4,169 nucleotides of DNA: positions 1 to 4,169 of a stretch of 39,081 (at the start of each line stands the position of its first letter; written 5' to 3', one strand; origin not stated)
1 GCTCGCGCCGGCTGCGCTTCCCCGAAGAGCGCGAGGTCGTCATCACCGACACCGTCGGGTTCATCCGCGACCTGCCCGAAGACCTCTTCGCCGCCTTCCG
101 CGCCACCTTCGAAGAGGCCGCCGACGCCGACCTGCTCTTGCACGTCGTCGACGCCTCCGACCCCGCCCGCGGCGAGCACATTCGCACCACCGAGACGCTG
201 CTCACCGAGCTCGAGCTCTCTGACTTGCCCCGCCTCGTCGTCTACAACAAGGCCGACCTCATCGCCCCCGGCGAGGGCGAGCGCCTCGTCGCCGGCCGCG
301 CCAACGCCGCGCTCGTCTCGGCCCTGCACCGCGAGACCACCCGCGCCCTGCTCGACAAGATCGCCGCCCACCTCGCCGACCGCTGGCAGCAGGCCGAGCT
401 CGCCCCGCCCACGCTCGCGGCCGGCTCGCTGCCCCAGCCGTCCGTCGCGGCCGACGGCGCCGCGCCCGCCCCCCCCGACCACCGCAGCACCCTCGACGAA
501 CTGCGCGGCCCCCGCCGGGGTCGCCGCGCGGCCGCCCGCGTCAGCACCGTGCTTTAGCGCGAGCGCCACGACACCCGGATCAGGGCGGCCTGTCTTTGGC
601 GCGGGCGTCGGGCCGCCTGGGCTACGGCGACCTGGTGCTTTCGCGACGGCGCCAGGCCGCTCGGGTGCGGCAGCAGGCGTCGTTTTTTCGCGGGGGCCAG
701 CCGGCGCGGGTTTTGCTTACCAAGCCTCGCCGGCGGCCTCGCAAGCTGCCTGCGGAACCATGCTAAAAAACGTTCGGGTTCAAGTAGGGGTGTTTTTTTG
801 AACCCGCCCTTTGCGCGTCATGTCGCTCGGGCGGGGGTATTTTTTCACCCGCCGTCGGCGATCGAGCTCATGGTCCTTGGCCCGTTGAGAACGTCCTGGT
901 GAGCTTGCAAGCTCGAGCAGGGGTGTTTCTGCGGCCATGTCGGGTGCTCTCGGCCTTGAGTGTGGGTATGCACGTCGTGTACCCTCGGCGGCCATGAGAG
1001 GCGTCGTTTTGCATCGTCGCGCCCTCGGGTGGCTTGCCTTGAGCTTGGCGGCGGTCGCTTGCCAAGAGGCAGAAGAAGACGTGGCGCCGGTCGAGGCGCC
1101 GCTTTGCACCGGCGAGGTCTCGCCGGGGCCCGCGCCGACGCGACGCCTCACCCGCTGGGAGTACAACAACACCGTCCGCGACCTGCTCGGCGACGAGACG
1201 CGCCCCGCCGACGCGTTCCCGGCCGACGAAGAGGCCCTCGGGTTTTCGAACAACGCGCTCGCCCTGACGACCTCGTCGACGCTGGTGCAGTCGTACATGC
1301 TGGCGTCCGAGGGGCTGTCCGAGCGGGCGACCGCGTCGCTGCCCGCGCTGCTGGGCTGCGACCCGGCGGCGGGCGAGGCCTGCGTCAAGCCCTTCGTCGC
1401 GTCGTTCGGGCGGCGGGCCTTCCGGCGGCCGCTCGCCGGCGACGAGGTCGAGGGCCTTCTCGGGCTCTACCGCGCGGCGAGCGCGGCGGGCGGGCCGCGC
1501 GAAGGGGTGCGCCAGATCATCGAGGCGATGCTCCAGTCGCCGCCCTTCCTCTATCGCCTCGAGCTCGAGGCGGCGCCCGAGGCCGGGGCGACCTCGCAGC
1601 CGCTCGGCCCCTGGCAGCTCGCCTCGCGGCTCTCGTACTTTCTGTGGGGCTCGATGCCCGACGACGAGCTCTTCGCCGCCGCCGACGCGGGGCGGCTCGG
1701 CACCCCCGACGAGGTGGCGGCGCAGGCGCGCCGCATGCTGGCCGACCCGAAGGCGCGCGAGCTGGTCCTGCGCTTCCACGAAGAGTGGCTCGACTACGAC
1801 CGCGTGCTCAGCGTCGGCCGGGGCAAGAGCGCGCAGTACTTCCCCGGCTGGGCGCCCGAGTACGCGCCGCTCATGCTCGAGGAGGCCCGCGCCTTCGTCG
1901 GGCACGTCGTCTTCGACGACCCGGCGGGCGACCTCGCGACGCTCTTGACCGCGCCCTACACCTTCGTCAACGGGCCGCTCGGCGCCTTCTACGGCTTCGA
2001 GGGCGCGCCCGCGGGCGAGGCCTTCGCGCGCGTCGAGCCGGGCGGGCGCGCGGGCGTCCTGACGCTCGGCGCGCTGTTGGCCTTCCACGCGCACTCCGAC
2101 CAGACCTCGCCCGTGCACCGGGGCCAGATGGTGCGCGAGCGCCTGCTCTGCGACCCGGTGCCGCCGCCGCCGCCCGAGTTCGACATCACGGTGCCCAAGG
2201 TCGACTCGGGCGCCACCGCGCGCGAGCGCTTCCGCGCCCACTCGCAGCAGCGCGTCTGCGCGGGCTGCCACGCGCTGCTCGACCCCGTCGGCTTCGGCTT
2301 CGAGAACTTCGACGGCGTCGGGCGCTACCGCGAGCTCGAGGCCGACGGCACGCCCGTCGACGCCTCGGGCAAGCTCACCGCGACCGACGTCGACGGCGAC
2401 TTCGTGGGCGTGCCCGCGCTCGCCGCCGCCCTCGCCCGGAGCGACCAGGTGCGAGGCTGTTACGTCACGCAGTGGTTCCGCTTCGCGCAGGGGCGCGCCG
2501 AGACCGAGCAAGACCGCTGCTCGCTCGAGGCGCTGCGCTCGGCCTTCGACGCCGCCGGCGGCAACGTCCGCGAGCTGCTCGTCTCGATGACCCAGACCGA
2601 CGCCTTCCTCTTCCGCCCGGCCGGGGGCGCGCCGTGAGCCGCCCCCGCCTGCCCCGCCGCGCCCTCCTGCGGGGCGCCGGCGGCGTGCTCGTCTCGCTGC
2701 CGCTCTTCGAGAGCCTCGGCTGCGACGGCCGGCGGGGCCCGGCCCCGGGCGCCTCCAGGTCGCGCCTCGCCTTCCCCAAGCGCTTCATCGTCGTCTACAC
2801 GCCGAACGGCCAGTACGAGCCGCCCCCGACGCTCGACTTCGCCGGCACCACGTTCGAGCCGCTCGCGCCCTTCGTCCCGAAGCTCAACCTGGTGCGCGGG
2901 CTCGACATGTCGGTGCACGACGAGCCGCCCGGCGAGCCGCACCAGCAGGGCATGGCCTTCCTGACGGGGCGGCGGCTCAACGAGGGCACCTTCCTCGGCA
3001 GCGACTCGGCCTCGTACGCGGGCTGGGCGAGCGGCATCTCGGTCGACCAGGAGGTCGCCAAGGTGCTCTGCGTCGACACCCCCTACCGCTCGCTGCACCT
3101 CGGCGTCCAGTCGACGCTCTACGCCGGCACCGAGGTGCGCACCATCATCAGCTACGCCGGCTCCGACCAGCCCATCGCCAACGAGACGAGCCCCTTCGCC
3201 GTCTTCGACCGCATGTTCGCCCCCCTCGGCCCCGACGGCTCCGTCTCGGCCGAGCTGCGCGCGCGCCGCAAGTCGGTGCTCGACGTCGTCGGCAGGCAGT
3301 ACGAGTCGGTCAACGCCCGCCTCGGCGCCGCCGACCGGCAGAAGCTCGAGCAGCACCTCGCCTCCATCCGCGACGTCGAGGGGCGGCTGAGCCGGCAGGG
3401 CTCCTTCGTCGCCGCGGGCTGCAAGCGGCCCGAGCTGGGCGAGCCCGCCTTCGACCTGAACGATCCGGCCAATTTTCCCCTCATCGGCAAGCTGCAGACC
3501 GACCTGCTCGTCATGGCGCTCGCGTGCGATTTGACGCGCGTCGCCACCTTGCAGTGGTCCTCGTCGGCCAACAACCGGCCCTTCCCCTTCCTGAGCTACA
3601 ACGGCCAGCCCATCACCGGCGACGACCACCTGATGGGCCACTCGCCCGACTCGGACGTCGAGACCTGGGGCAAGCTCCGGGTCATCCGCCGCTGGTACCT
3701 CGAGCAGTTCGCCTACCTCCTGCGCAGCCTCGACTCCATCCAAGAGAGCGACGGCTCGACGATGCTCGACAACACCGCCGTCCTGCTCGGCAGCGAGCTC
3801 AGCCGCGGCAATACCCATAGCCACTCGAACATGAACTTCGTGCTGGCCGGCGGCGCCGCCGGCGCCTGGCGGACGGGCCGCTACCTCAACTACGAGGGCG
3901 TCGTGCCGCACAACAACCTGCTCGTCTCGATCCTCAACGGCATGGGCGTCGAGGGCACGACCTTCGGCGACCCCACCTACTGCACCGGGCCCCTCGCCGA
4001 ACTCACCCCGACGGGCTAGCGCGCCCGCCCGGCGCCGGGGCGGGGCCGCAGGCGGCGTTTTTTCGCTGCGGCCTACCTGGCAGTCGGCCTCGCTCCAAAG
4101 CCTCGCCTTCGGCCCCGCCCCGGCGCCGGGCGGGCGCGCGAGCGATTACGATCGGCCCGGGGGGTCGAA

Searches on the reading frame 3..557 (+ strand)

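Call 8: search_protein_families(library=pfam, proteins=[window:3-557:+], max_evalue=0.001)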
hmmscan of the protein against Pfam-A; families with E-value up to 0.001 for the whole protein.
window:3-557:+ (184 aa): 1 family
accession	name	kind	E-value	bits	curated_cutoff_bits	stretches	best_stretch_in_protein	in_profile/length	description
PF01926.29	MMR_HSR1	-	8.5e-06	26.3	21.9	1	8-83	44-113/113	50S ribosome-binding GTPase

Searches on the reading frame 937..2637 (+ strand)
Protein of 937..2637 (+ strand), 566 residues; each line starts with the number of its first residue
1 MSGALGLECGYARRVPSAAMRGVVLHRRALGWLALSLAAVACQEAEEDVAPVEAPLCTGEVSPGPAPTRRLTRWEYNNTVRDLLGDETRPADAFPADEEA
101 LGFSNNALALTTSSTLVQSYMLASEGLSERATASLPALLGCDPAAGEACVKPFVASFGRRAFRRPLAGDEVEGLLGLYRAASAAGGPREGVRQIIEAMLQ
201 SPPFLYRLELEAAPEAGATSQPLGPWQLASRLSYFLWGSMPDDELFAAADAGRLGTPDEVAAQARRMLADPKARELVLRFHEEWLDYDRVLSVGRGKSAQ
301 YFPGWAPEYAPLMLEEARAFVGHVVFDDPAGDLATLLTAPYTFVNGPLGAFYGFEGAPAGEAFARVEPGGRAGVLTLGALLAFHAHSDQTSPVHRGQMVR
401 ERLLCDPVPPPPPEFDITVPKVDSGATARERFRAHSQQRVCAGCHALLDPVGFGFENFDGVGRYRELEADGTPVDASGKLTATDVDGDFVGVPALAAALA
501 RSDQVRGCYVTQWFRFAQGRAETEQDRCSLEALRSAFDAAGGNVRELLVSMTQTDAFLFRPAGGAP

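Call 8: search_protein_families(library=pfam, proteins=[window:937-2637:+], max_evalue=0.001)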
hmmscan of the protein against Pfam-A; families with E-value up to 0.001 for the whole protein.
window:937-2637:+ (566 aa): 5 families
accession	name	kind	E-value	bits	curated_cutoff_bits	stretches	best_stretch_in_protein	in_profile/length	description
PF07631.16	PSD4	-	1.6e-39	135.8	23.3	1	223-353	1-127/128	Protein of unknown function (DUF1592)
PF07627.16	PSCyt3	-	1.3e-32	112.4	27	1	371-466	1-96/98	Protein of unknown function (DUF1588)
PF07626.16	PSD3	-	1.4e-21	77.1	23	1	69-132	1-64/65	Protein of unknown function (DUF1587)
PF07637.16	PSD5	-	4.2e-21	75.5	34.2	1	149-209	1-62/62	Protein of unknown function (DUF1595)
PF07624.16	PSD2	-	1.4e-18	66.8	25.8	1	488-557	4-74/74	Protein of unknown function (DUF1585)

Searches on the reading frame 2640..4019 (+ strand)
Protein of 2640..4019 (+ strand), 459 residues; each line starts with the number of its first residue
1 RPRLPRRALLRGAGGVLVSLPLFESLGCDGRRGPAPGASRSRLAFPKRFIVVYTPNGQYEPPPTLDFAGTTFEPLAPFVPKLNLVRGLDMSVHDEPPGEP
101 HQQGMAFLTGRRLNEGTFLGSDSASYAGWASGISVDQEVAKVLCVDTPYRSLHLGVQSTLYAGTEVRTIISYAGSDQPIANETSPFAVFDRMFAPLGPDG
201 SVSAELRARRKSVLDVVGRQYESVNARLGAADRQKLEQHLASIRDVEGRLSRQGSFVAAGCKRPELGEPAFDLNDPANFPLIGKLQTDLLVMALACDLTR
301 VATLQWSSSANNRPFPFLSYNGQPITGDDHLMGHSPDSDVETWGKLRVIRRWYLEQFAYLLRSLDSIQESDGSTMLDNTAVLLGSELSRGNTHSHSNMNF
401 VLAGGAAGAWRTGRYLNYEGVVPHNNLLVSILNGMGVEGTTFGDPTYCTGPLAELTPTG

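Call 8: search_protein_families(library=pfam, proteins=[window:2640-4019:+], max_evalue=0.001)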
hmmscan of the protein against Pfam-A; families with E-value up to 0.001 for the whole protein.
window:2640-4019:+ (459 aa): 1 family
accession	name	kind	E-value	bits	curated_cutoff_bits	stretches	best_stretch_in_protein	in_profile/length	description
PF07586.16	HXXSHH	-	8.4e-70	236.2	30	1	48-358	1-307/307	Protein of unknown function (DUF1552)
